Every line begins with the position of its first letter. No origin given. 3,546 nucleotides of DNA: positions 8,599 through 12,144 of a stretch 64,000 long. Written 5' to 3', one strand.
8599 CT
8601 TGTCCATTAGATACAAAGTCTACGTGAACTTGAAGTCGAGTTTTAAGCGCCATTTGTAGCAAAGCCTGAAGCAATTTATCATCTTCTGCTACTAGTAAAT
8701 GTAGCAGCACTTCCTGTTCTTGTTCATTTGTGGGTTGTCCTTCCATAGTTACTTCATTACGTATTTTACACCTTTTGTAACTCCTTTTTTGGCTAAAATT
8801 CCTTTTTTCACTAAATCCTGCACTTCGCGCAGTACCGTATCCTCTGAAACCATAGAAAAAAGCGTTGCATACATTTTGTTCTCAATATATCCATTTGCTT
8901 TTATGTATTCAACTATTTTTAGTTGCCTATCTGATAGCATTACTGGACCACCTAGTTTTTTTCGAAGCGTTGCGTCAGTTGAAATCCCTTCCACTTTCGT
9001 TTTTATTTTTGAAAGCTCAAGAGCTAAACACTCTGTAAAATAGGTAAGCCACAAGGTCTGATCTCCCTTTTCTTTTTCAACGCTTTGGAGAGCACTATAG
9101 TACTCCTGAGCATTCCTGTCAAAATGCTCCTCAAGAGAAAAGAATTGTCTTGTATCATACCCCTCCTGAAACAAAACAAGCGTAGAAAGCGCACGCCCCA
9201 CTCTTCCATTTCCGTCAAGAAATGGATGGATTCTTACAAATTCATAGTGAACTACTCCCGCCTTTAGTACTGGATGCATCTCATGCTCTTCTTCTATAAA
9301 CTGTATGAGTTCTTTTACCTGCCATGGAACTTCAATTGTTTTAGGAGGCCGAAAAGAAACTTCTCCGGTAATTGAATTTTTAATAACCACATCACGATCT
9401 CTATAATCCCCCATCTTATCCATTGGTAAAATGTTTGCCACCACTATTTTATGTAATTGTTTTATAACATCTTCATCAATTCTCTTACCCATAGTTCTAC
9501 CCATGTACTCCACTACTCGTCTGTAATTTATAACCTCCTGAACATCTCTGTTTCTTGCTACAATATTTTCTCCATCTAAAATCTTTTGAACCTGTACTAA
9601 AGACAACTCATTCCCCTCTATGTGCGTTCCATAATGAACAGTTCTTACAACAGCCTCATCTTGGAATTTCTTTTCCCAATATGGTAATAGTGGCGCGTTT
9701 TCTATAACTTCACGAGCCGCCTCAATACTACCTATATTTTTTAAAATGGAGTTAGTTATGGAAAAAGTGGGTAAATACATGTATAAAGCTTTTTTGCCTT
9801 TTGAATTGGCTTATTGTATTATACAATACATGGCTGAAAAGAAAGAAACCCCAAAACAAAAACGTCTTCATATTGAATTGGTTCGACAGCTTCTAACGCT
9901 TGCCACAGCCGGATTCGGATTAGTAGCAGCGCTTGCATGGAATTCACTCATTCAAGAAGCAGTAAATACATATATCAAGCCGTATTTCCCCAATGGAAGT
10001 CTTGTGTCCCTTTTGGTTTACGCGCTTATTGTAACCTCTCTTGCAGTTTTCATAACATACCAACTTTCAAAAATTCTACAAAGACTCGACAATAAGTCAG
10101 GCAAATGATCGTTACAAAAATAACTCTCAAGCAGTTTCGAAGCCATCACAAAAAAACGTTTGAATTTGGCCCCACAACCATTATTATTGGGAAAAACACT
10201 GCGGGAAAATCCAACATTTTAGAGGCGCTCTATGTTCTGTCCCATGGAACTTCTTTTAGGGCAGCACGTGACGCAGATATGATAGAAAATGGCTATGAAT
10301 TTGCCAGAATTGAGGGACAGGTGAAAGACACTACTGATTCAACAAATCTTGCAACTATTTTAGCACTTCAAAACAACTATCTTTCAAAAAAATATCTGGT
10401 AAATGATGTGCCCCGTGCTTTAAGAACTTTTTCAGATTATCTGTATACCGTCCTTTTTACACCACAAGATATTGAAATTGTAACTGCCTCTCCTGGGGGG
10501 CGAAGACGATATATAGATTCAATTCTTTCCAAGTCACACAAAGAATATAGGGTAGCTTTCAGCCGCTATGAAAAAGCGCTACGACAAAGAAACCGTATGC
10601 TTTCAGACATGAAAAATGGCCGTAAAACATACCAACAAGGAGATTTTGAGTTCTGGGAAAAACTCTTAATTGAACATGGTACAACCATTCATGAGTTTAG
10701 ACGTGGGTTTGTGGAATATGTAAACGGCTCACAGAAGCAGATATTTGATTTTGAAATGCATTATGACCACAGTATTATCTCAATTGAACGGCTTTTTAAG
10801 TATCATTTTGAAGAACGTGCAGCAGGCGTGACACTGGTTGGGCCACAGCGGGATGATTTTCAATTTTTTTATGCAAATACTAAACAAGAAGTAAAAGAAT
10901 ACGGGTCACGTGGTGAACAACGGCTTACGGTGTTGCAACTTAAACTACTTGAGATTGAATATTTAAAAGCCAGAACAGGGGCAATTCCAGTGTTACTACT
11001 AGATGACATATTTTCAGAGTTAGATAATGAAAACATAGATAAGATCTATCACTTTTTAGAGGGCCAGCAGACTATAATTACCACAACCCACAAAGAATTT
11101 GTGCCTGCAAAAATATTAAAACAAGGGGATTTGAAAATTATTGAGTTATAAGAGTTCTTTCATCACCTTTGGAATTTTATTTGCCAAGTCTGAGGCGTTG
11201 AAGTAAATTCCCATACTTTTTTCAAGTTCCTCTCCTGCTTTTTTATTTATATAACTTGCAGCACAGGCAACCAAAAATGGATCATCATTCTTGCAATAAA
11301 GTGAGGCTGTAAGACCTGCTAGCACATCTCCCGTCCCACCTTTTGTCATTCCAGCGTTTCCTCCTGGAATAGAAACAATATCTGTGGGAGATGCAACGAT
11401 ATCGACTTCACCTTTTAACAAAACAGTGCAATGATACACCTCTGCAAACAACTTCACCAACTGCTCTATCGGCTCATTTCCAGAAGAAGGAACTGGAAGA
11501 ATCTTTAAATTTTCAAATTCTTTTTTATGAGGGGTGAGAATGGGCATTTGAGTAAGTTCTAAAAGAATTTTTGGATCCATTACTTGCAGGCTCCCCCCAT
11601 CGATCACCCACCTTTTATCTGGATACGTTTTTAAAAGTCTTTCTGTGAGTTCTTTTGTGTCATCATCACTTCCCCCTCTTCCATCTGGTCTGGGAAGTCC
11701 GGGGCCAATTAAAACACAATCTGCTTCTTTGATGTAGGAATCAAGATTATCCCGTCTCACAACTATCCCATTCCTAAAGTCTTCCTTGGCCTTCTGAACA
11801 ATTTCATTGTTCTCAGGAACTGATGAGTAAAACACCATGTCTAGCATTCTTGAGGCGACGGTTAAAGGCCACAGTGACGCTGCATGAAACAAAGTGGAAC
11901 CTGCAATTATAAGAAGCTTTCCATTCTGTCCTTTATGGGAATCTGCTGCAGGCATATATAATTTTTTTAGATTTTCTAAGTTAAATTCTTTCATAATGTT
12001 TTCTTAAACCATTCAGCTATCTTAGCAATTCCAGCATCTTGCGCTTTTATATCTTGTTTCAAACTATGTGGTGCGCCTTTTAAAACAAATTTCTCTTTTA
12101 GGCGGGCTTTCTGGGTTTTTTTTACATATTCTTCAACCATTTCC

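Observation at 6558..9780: Fic AMPylase - orphan receiver - ATP-dependent DNA ligase encoded as one tightly coupled operon next to recF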

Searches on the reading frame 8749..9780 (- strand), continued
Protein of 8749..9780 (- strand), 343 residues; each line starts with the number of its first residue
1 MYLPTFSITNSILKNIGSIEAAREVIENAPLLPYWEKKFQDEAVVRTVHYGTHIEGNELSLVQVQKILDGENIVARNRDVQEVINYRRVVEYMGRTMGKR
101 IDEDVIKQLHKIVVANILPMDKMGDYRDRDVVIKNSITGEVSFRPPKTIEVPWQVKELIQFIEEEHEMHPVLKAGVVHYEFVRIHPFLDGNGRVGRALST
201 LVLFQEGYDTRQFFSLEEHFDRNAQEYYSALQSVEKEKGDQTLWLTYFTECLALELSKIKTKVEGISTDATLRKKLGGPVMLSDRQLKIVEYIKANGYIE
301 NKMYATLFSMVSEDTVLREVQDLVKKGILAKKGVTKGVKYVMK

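Call 71: find_encoding_contigs(protein=P0258, flank=6000, max_places=3)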
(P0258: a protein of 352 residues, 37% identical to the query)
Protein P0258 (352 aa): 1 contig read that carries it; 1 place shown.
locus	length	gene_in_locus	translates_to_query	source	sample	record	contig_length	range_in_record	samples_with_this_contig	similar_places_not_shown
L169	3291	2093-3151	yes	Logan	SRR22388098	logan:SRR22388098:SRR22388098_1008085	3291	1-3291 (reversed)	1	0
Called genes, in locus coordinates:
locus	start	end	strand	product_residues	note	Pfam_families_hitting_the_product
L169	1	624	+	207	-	?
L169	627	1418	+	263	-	PF00398:RrnaAD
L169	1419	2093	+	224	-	PF00590:TP_methylase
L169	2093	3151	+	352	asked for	PF08220:HTH_DeoR (faint), PF02661:Fic, PF08279:HTH_11 (faint)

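Call 72: find_encoding_contigs(protein=P0270, flank=6000, max_places=3)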
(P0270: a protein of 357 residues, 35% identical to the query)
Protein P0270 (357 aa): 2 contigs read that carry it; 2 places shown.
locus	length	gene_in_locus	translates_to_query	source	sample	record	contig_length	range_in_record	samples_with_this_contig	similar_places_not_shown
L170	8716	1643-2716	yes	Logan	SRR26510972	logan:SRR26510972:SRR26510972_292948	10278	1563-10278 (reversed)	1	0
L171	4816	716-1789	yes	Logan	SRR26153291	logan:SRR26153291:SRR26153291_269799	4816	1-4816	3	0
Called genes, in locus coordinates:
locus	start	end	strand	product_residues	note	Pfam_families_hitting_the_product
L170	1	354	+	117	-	?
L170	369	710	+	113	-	-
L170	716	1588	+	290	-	PF01256:Carb_kinase, PF02110:HK (faint)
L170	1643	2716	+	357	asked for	PF02661:Fic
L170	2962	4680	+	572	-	PF04675:DNA_ligase_A_N, PF01068:DNA_ligase_A_M, PF04679:DNA_ligase_A_C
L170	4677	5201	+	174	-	PF01195:Pept_tRNA_hydro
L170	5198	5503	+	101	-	-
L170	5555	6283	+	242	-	PF00483:NTP_transferase, PF12804:NTP_transf_3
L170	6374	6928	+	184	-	PF04307:YdjM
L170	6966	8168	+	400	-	PF08323:Glyco_transf_5, PF13439:Glyco_transf_4, PF13579:Glyco_trans_4_4, PF20706:GT4-conflict, PF00534:Glycos_transf_1, PF13692:Glyco_trans_1_4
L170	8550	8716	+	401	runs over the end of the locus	PF03065:Glyco_hydro_57, PF01522:Polysacc_deac_1 (weak)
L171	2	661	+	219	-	?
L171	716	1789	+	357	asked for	PF02661:Fic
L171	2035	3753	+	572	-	PF04675:DNA_ligase_A_N, PF01068:DNA_ligase_A_M, PF04679:DNA_ligase_A_C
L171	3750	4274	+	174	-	PF01195:Pept_tRNA_hydro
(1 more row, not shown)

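Call 74: search_protein_families(library=pfam, proteins=[L168:2533-3156:+], max_evalue=0.01)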
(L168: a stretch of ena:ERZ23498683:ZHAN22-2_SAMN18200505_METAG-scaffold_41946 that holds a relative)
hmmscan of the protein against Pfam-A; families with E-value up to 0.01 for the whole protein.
L168:2533-3156:+ (208 aa): 1 family
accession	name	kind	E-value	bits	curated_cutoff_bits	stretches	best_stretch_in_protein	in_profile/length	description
PF00590.25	TP_methylase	-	6.7e-49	167.1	27.8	1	3-208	1-204/212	Tetrapyrrole (Corrin/Porphyrin) Methylases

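Call 75: find_encoding_contigs(protein=P0251, flank=6000, max_places=3)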
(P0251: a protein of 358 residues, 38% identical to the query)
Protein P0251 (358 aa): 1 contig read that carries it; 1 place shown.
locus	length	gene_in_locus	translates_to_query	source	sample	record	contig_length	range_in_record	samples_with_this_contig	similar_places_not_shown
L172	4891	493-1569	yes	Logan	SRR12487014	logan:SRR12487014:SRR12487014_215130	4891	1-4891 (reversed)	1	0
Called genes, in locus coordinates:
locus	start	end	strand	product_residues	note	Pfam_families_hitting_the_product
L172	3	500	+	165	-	?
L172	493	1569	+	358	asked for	PF02661:Fic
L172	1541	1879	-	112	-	-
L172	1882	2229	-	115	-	-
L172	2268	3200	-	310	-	PF00990:GGDEF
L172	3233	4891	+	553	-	?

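Call 76: find_encoding_contigs(protein=P0267, flank=6000, max_places=3)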
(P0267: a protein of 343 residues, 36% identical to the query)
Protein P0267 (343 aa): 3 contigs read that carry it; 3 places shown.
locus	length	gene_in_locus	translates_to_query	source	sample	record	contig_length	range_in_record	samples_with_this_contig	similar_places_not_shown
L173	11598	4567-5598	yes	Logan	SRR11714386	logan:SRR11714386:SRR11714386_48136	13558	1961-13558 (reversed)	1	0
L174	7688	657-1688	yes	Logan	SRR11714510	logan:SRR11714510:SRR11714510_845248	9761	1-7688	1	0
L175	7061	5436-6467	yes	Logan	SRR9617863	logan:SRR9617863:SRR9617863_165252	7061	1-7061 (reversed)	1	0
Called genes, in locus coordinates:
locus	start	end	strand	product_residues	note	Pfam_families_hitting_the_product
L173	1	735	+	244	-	?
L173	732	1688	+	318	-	PF00146:NADHdh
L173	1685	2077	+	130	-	PF12797:Fer4_2 (weak), PF00037:Fer4, PF12837:Fer4_6 (weak), PF13237:Fer4_10, PF14697:Fer4_21, PF12838:Fer4_7, PF13187:Fer4_9, PF00037:Fer4, +3 more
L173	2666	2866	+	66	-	PF12773:DZR (weak), PF13240:Zn_Ribbon_1 (faint), PF13248:Zn_ribbon_3 (faint)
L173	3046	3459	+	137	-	PF00376:MerR, PF12728:HTH_17 (faint), PF13411:MerR_1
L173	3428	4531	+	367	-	PF13349:DUF4097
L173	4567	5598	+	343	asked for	PF02661:Fic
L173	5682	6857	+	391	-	PF00753:Lactamase_B, PF19583:ODP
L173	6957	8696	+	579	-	PF00664:ABC_membrane, PF00005:ABC_tran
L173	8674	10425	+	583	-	PF00664:ABC_membrane, PF00005:ABC_tran, PF02463:SMC_N (faint)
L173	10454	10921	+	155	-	-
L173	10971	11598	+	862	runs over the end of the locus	?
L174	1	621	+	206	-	?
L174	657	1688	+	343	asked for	PF02661:Fic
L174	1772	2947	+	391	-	PF00753:Lactamase_B, PF19583:ODP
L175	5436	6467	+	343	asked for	PF02661:Fic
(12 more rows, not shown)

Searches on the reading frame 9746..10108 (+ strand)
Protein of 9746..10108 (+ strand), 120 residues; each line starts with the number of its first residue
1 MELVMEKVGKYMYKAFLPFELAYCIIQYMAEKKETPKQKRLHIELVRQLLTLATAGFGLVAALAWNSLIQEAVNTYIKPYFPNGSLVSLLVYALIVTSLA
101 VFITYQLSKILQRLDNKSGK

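Call 3: search_protein_families(library=pfam, proteins=[window:9746-10108:+], max_evalue=0.01)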
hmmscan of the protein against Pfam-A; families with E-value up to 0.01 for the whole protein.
window:9746-10108:+ (120 aa): 1 family
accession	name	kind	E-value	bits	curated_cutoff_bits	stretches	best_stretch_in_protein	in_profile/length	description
PF18898.5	DUF5654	-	9e-19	67.7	23.8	1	44-113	4-70/71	Family of unknown function (DUF5654)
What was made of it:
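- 9794..10108 (+): DUF5654 membrane-protein gene, divergent from Fic with only 13 nt between the two start codons, and overlapping the recF start by 4 nt. Pfam DUF5654 9e-19 (call 3).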

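Call 4: search_protein_families(library=ncbifam, proteins=[window:9746-10108:+], max_evalue=0.01)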
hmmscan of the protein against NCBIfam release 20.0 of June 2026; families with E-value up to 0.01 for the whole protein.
window:9746-10108:+ (120 aa): 0 families

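Call 56: search_protein_families(library=padloc, proteins=[window:9794-10108:+], max_evalue=0.01)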
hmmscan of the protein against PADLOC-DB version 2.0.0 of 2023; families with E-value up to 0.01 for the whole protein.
window:9794-10108:+ (104 aa): 0 families

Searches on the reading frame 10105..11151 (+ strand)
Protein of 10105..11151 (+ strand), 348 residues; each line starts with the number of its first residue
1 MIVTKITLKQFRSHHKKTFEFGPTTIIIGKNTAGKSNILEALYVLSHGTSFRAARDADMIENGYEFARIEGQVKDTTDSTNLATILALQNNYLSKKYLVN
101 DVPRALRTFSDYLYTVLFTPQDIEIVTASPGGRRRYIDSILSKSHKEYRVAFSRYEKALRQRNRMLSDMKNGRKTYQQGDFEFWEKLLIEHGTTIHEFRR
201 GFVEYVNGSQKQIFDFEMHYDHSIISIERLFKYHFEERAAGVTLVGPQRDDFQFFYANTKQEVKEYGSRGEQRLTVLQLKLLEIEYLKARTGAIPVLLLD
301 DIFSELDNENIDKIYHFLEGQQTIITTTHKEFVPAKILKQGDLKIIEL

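Call 3: search_protein_families(library=pfam, proteins=[window:10105-11151:+], max_evalue=0.01)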
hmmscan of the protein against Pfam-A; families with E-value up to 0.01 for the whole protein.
window:10105-11151:+ (348 aa): 7 families
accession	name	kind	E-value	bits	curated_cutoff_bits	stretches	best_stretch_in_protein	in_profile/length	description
PF02463.25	SMC_N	-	1.3e-21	77.5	40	1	3-332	2-201/220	RecF/RecN/SMC N terminal domain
PF13175.12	AAA_15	-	4.1e-12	46.8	32.1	1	1-143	1-92/374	AAA ATPase domain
PF13476.12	AAA_23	-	1e-08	36.5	27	1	5-62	1-56/201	AAA domain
PF13304.12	AAA_21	-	2e-06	28.5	27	1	25-46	2-23/304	AAA domain, putative AbiEii toxin, Type IV TA system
PF11398.14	DUF2813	-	4.7e-06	26.7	21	1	1-45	1-45/372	Protein of unknown function (DUF2813)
PF13514.12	AAA_27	-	0.001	19.2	22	1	1-56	1-60/206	AAA domain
PF13555.12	AAA_29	-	0.0012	19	27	1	11-45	9-45/61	P-loop containing region of AAA domain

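Call 4: search_protein_families(library=ncbifam, proteins=[window:10105-11151:+], max_evalue=0.01)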
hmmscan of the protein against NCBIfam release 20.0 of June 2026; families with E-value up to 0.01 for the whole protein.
window:10105-11151:+ (348 aa): 16 families
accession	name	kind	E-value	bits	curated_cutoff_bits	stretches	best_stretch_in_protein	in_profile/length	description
TIGR00611.2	recf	equivalog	8.2e-79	265.2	172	1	4-328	2-339/339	DNA replication/repair protein RecF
NF010680.0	PRK14079.1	equivalog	1e-46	159.6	386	1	5-317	5-314/349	recombination protein F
NF003034.1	PRK03918.1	equivalog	1.2e-08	33.5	700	1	1-81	1-85/878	DNA double-strand break repair ATPase Rad50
NF041034.1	Rad50_Sulf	equivalog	1.7e-08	32.9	1000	1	1-77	1-77/872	DNA double-strand break repair ATPase Rad50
NF002244.0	PRK01156.1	equivalog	4.6e-07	28.3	847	1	1-70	1-70/895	DNA double-strand break repair ATPase Rad50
NF002572.0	PRK02224.1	equivalog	1e-05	24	1087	1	1-70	1-71/888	DNA double-strand break repair ATPase Rad50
NF041760.1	PtuA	equivalog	2.7e-05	23.3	500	1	2-43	51-93/524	retron Ec78 anti-phage system effector ATPase PtuA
TIGR02169.1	SMC_prok_A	equivalog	5.6e-05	21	729.4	1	4-116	3-130/1165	chromosome segregation protein SMC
NF045487.1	ASRP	equivalog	7.8e-05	21.5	300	0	14-131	7-118/593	archaea-specific SMC-related protein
NF053563.1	Rkd4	equivalog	9.9e-05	20.7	860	1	2-62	2-67/747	arcadin-4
NF038234.1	retron_eff_Eco8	equivalog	0.00051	18.8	250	1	1-44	1-45/679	retron Eco8 family effector endonuclease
NF047739.1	antiphage_MADS3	equivalog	0.00061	19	420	1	2-50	1-49/427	methylation-associated defense system AAA family ATPase MAD3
NF058610.1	epi_export_YydI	equivalog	0.00081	19.1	240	0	295-319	133-157/209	YydI family epipeptide exporter ATP-binding subunit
TIGR00618.1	sbcc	subfamily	0.0028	15.6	478.5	0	3-42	3-47/1043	exonuclease subunit SbcC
NF041035.1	Rad50_Halo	equivalog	0.0051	15.2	1000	1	1-72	1-73/883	DNA double-strand break repair ATPase Rad50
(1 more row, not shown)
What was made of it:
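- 10105..11151 (+): recF; a frequent but not invariant neighbour. TIGR00611 at 265 bits, above the 172 cut-off (call 4).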

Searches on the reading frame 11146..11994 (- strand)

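Call 3: search_protein_families(library=pfam, proteins=[window:11146-11994:-], max_evalue=0.01)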
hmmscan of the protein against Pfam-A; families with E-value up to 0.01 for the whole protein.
window:11146-11994:- (282 aa): 2 families
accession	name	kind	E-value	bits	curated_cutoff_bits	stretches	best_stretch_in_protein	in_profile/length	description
PF01256.23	Carb_kinase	-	4.2e-36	125.1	27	1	28-276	2-242/242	NAD(P)H-hydrate dehydratase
PF02110.20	HK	-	4.5e-07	29.9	27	1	176-260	140-225/247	Hydroxyethylthiazole kinase family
